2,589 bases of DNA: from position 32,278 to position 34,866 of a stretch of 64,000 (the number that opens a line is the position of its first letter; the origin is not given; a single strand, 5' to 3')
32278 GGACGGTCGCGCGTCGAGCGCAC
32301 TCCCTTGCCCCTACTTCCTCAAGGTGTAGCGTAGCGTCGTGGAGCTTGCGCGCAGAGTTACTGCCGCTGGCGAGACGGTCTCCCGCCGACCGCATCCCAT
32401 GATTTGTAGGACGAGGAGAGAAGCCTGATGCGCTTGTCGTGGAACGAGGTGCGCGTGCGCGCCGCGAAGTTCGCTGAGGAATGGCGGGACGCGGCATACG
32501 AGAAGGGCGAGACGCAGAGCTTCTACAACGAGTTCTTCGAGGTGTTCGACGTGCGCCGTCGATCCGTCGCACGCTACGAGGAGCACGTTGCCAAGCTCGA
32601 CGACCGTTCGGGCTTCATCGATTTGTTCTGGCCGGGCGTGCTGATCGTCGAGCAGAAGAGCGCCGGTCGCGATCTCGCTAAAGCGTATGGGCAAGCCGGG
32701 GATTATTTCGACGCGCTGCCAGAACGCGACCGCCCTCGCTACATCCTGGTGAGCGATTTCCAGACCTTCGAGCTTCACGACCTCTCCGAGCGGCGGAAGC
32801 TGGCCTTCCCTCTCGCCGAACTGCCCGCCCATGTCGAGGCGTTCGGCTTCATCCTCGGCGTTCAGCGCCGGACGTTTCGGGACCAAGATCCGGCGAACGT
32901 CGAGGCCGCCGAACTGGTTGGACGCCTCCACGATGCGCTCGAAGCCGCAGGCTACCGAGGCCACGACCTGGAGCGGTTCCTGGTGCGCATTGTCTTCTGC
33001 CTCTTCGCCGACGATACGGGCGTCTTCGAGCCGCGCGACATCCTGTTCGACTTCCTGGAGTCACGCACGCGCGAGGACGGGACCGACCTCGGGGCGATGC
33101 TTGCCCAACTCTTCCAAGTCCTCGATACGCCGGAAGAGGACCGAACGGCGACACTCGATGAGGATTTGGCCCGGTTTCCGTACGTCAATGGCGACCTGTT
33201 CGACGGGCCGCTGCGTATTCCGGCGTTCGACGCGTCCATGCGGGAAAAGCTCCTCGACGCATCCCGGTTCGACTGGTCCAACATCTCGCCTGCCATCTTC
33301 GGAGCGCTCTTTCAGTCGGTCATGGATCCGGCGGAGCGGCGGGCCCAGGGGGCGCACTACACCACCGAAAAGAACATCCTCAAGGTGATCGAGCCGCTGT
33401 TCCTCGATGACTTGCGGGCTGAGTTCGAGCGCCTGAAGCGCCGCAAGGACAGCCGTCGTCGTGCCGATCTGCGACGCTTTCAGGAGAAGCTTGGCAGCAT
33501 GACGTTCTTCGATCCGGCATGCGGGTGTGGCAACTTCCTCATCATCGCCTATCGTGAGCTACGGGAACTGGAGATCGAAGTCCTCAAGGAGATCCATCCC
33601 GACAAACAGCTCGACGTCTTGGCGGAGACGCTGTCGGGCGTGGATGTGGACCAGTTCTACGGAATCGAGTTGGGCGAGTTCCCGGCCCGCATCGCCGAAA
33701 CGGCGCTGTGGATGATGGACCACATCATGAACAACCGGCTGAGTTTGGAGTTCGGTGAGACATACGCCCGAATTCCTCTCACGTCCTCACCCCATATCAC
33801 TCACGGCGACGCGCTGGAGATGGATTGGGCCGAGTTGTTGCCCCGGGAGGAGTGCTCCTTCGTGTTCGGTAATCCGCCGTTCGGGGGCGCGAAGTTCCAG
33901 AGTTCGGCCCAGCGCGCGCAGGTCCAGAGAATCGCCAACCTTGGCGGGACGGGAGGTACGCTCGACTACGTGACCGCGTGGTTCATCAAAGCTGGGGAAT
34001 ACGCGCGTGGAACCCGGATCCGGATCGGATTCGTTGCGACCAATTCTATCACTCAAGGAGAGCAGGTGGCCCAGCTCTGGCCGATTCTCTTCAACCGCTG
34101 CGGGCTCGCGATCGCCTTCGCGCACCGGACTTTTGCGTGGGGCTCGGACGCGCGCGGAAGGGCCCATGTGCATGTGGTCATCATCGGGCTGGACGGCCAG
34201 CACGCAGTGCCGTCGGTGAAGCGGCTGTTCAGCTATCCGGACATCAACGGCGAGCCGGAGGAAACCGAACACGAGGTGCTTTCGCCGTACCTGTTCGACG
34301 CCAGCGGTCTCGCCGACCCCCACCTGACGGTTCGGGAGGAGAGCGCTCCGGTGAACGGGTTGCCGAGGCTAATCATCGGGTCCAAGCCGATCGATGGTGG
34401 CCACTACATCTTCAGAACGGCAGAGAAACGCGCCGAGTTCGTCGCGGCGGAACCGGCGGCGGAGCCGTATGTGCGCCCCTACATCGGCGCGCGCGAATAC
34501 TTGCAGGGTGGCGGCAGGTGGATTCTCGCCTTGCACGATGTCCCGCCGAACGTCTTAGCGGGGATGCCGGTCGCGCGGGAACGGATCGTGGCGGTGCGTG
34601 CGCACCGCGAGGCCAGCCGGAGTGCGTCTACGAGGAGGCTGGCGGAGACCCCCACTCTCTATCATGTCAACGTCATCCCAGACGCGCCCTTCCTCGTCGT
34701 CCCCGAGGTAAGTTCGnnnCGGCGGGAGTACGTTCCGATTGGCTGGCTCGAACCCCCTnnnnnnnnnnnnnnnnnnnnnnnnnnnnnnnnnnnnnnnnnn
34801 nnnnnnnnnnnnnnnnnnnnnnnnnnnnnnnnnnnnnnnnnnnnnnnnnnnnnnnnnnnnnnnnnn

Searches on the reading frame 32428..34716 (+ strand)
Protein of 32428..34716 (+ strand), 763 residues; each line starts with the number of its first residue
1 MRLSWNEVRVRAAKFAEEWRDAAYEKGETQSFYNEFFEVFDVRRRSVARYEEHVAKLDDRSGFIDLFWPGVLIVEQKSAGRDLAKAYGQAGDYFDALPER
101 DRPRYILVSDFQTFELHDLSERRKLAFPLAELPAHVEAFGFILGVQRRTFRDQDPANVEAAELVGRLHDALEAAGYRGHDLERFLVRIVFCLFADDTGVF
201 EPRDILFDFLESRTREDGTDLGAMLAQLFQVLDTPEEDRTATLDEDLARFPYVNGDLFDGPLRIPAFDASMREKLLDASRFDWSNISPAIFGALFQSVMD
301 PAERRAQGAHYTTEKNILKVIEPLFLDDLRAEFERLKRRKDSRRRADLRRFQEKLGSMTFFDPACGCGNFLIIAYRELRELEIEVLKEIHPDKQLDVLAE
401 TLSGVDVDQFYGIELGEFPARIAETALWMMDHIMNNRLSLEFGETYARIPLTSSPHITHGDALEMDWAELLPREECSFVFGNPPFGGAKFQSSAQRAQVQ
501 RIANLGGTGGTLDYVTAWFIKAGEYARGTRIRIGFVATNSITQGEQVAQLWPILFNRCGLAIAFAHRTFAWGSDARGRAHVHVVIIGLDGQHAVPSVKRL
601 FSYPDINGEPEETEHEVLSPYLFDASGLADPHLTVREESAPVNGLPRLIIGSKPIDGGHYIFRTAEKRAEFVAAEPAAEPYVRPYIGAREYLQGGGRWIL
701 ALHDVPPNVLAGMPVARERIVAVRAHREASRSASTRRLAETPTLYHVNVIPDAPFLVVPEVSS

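Call 50: search_protein_families(library=pfam, proteins=[window:32428-34716:+], max_evalue=0.001)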
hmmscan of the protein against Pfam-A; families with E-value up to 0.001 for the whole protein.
window:32428-34716:+ (763 aa): 5 families
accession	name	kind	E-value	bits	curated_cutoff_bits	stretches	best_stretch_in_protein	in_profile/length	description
PF20473.4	MmeI_Mtase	-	1.5e-84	283.7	27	1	343-601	6-258/259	MmeI, DNA-methyltransferase domain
PF20464.3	MmeI_N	-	1e-45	156.7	27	1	11-173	2-180/181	MmeI, N-terminal domain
PF20466.3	MmeI_TRD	-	2.5e-27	96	27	1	631-763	3-136/207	MmeI, target recognition domain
PF20465.4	MmeI_hel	-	2e-25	89.8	27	1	179-258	1-75/75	MmeI, helicase spacer domain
PF02384.22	N6_Mtase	-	0.00012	22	20.4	1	359-494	49-143/311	N-6 DNA Methylase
